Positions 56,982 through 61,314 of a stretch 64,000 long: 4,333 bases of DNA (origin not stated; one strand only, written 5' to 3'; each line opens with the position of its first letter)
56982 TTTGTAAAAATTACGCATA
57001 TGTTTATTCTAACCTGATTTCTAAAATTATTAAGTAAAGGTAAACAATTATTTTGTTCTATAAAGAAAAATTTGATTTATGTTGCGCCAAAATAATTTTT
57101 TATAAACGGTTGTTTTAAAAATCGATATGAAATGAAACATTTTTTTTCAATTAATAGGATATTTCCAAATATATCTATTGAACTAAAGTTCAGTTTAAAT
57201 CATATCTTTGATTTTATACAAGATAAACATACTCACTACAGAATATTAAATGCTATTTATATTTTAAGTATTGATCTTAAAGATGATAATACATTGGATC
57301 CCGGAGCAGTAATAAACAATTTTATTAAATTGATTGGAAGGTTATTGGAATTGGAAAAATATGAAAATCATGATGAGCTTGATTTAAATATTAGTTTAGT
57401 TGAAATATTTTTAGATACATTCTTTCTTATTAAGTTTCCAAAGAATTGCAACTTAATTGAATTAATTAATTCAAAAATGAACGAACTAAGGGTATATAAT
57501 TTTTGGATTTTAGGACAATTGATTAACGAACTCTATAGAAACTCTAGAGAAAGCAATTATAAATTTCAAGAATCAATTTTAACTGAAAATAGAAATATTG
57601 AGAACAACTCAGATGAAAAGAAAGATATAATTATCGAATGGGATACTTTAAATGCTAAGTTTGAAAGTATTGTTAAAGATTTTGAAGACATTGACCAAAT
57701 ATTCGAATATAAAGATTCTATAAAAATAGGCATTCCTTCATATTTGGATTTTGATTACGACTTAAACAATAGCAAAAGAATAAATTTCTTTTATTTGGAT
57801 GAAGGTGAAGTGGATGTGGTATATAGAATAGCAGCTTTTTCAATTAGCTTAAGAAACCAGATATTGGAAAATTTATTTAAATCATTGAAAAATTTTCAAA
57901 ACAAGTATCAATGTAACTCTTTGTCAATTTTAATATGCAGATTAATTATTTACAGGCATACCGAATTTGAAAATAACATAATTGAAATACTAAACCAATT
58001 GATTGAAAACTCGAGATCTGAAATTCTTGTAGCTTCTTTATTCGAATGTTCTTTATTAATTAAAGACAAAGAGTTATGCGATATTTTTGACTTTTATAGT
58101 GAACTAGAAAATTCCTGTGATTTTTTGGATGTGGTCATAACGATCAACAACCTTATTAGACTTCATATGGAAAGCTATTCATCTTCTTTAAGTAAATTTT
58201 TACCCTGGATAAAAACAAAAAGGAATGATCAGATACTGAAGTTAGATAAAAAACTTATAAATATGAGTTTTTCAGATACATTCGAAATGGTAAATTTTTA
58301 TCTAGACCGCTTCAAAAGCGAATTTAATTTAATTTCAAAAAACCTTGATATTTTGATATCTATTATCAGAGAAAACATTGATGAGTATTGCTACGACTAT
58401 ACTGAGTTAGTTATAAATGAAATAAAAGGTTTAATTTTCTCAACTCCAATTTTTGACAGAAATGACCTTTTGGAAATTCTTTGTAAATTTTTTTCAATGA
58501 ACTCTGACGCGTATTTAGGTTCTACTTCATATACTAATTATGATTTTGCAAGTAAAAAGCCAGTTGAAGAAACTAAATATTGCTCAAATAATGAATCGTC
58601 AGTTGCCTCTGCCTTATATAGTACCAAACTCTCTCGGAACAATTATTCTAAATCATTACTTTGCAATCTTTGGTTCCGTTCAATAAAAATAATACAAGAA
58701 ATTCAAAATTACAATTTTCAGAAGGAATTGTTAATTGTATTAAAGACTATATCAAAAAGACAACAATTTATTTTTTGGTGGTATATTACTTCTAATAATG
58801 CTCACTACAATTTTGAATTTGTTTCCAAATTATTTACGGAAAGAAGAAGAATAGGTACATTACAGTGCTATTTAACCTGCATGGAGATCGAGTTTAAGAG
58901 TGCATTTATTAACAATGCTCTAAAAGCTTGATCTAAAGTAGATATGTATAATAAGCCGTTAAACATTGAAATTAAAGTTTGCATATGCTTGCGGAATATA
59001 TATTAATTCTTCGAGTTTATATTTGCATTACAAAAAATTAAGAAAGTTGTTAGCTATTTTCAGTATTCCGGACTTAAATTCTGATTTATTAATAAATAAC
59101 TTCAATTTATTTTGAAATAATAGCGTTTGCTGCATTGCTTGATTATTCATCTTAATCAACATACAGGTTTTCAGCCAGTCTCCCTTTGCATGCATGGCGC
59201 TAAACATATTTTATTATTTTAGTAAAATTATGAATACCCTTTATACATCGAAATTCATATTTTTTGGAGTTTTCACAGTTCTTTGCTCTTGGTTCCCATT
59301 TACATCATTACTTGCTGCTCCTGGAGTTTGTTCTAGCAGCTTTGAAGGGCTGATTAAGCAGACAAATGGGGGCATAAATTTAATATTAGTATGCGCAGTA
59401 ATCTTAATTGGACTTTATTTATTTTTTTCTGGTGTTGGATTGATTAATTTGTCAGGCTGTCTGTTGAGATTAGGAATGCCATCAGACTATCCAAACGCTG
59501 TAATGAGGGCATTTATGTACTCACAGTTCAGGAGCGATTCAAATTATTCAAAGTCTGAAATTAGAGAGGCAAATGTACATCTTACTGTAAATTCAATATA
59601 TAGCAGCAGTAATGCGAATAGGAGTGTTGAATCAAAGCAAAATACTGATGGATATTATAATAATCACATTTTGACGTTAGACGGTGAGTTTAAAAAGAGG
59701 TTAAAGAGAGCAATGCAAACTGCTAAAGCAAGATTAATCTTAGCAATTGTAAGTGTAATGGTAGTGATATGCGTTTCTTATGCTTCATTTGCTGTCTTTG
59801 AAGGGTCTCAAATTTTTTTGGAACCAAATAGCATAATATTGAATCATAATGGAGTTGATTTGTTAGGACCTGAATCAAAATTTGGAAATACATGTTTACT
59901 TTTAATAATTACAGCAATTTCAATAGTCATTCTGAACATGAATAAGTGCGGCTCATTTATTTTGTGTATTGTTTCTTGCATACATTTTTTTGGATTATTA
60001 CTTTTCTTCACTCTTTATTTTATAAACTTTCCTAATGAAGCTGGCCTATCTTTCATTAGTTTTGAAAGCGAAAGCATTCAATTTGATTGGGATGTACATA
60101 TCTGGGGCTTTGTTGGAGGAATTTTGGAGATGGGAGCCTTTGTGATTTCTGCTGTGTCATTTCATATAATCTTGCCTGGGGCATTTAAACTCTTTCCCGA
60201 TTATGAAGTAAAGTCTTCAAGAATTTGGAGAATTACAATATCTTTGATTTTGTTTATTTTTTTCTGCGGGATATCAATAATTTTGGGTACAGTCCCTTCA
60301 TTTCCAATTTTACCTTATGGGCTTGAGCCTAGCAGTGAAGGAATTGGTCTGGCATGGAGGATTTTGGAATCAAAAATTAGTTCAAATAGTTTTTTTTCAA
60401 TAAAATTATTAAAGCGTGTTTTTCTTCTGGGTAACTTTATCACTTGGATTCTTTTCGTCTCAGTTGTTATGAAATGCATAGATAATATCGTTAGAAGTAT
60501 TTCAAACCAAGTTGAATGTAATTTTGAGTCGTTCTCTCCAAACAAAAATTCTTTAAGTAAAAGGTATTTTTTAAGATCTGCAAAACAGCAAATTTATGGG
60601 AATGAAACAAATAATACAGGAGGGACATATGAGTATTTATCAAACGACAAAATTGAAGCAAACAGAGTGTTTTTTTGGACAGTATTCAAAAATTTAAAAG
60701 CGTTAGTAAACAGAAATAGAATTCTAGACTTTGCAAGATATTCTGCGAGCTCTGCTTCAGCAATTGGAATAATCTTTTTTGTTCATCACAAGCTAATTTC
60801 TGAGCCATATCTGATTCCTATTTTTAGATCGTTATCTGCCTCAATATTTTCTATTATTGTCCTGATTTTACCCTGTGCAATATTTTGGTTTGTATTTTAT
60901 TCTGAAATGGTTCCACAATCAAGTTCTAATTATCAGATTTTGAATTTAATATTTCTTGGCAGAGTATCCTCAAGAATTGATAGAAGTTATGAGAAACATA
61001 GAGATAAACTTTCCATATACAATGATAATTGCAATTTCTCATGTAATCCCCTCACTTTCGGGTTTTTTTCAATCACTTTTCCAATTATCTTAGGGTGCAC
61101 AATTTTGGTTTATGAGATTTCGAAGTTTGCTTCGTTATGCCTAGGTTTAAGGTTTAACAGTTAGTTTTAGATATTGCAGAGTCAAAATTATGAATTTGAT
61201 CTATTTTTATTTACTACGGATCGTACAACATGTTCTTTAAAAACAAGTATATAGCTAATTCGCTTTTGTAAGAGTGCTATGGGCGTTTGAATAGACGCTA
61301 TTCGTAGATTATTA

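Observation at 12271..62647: Recurring GC-rich boxes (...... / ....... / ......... and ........) at fixed short distance upstream of start codons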

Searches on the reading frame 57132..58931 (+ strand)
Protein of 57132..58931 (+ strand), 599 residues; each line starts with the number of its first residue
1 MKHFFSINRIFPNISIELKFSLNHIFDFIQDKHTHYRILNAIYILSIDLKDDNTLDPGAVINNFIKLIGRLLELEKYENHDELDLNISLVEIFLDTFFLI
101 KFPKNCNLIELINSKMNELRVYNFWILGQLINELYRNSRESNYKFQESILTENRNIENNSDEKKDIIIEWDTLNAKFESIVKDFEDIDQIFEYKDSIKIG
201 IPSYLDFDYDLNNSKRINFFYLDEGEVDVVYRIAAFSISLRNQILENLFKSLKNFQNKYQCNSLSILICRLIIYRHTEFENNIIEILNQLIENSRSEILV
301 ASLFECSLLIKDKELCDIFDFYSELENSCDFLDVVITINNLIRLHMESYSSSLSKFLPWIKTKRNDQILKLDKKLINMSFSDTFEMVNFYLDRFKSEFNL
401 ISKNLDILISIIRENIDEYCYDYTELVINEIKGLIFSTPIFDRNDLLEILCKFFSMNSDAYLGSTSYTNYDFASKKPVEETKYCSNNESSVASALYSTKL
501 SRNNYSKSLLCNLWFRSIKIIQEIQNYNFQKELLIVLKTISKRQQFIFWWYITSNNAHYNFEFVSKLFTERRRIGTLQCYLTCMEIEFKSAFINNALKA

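Call 9: search_protein_families(library=pfam, proteins=[window:57132-58931:+])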
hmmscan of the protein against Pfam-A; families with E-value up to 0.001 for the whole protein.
window:57132-58931:+ (599 aa): 0 families

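Call 18: find_encoding_contigs(protein=window:57132-58931:+, flank=10000, max_places=3)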
Protein window:57132-58931:+ (599 aa): 23 contigs read that carry it; 3 places shown.
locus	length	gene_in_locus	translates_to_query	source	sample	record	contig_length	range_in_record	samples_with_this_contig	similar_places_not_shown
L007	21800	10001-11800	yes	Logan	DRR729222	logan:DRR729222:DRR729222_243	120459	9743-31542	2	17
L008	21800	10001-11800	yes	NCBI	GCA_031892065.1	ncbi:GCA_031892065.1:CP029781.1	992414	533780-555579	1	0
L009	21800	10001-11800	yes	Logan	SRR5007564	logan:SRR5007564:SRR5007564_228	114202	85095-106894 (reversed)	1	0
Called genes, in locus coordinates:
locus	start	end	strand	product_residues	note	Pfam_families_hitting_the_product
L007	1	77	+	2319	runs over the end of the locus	-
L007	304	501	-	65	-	-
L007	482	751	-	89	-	-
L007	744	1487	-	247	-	-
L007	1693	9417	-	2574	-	-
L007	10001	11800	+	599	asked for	-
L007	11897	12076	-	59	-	-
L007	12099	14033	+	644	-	-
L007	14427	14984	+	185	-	-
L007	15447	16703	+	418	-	-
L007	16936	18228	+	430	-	PF04142:Nuc_sug_transp, PF00892:EamA (weak)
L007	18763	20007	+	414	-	PF04142:Nuc_sug_transp, PF00892:EamA (weak), PF04142:Nuc_sug_transp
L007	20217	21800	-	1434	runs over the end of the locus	PF00122:E1-E2_ATPase, PF00702:Hydrolase (faint)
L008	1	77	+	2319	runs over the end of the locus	-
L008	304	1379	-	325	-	-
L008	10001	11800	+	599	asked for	-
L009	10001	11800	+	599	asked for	-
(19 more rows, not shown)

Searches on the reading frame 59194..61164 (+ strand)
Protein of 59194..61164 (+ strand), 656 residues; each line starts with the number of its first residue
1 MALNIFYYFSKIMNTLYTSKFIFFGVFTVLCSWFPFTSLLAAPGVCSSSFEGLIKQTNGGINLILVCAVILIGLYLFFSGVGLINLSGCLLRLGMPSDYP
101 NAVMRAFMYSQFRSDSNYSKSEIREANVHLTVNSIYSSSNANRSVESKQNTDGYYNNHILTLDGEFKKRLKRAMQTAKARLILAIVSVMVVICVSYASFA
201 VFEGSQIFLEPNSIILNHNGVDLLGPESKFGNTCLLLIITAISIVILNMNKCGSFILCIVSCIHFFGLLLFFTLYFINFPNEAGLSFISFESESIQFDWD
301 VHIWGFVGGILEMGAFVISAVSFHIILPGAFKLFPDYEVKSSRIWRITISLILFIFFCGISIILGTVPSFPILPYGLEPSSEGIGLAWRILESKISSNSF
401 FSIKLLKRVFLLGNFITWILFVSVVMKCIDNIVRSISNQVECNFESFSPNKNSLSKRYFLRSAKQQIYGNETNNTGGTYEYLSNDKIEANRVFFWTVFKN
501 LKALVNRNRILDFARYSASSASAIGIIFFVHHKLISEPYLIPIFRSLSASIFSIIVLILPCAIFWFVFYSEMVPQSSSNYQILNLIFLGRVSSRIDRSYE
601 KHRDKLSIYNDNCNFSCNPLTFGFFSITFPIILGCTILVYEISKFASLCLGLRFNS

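Call 9: search_protein_families(library=pfam, proteins=[window:59194-61164:+])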
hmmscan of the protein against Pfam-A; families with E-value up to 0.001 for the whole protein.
window:59194-61164:+ (656 aa): 0 families

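Call 33: find_homologous_proteins(query=window:59230-61164:+, max_evalue=1e-10)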
Query window:59230-61164:+ (644 aa): 9 proteins with E <= 1e-10 among 8000 candidates.
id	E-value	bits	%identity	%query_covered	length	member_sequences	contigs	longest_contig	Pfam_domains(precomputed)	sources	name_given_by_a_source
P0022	0.0e+0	1425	100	100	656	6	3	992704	-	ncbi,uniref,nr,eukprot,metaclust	ncbi:hypothetical protein [Cryptosporidium parvum Iowa II]|uniref:Uncharacterized protein n=2 Tax=Cr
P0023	0.0e+0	1239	87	100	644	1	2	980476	-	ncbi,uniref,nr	ncbi:hypothetical protein CmeUKMEL1_16930 [Cryptosporidium meleagridis]|uniref:LMBR1-like membrane p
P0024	0.0e+0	1048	74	100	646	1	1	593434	-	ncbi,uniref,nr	ncbi:uncharacterized protein ELE39_001764 [Cryptosporidium sp. chipmunk genotype I]|uniref:uncharact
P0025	4.7e-287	972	70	99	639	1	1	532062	-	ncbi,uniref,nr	ncbi:uncharacterized protein cubi_00642 [Cryptosporidium ubiquitum]|uniref:Uncharacterized protein n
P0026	1.0e-247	842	63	100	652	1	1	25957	-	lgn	-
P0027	4.7e-237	806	61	100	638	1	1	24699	-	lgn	-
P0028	2.3e-215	735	55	100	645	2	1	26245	-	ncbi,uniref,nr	ncbi:putative signal peptide-containing and transmembrane domain-containing protein [Cryptosporidium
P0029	1.0e-176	607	46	99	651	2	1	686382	-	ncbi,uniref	ncbi:hypothetical protein RS030_111812 [Cryptosporidium xiaoi]|uniref:Uncharacterized protein n=1 Ta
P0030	6.9e-168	578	45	100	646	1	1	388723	-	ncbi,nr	ncbi:putative integral membrane protein [Cryptosporidium felis]|nr:putative integral membrane protei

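Call 36: find_encoding_contigs(protein=P0023, flank=10000, max_places=1)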
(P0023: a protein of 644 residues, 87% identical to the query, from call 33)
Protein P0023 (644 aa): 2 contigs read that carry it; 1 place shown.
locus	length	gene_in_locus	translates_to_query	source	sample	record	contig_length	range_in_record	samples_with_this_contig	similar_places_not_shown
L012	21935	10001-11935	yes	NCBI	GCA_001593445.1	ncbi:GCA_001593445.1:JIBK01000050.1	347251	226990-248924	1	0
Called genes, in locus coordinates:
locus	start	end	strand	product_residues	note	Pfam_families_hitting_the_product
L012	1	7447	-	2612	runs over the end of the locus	-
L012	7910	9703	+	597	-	-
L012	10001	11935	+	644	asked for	-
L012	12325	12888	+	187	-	-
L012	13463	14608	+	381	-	-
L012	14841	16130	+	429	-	PF04142:Nuc_sug_transp, PF00892:EamA (weak)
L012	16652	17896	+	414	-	PF04142:Nuc_sug_transp, PF00892:EamA (weak), PF04142:Nuc_sug_transp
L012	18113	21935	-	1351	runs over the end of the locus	PF00122:E1-E2_ATPase, PF00702:Hydrolase (faint)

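Call 39: find_encoding_contigs(protein=P0025, flank=10000, max_places=1)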
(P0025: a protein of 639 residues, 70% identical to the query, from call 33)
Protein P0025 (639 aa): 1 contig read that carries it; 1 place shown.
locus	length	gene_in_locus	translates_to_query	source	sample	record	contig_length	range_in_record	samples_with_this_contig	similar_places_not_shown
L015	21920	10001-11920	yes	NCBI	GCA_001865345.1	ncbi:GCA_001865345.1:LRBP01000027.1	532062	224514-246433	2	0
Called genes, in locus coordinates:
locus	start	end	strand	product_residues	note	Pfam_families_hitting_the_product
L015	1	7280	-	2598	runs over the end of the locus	-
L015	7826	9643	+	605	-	-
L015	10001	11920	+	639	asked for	-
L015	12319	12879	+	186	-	-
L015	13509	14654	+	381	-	-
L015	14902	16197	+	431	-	PF04142:Nuc_sug_transp, PF00892:EamA (weak)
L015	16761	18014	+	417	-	PF04142:Nuc_sug_transp, PF00892:EamA (weak), PF04142:Nuc_sug_transp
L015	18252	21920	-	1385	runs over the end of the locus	PF00122:E1-E2_ATPase, PF00702:Hydrolase (faint)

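Call 42: find_encoding_contigs(protein=P0030, flank=10000, max_places=1)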
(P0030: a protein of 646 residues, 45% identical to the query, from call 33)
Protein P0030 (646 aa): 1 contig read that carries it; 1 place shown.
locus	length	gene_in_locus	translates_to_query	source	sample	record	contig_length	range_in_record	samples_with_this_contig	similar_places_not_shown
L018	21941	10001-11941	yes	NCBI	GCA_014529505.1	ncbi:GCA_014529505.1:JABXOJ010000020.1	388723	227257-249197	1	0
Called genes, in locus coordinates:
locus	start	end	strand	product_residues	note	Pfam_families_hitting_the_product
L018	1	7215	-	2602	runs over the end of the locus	-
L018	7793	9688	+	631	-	-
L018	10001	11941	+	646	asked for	-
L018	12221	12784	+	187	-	-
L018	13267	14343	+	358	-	-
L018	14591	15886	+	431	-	PF04142:Nuc_sug_transp, PF00892:EamA (weak)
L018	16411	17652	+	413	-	PF00892:EamA (weak), PF04142:Nuc_sug_transp, PF16913:PUNUT (weak), PF04142:Nuc_sug_transp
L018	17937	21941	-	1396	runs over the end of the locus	PF00122:E1-E2_ATPase, PF00702:Hydrolase (faint)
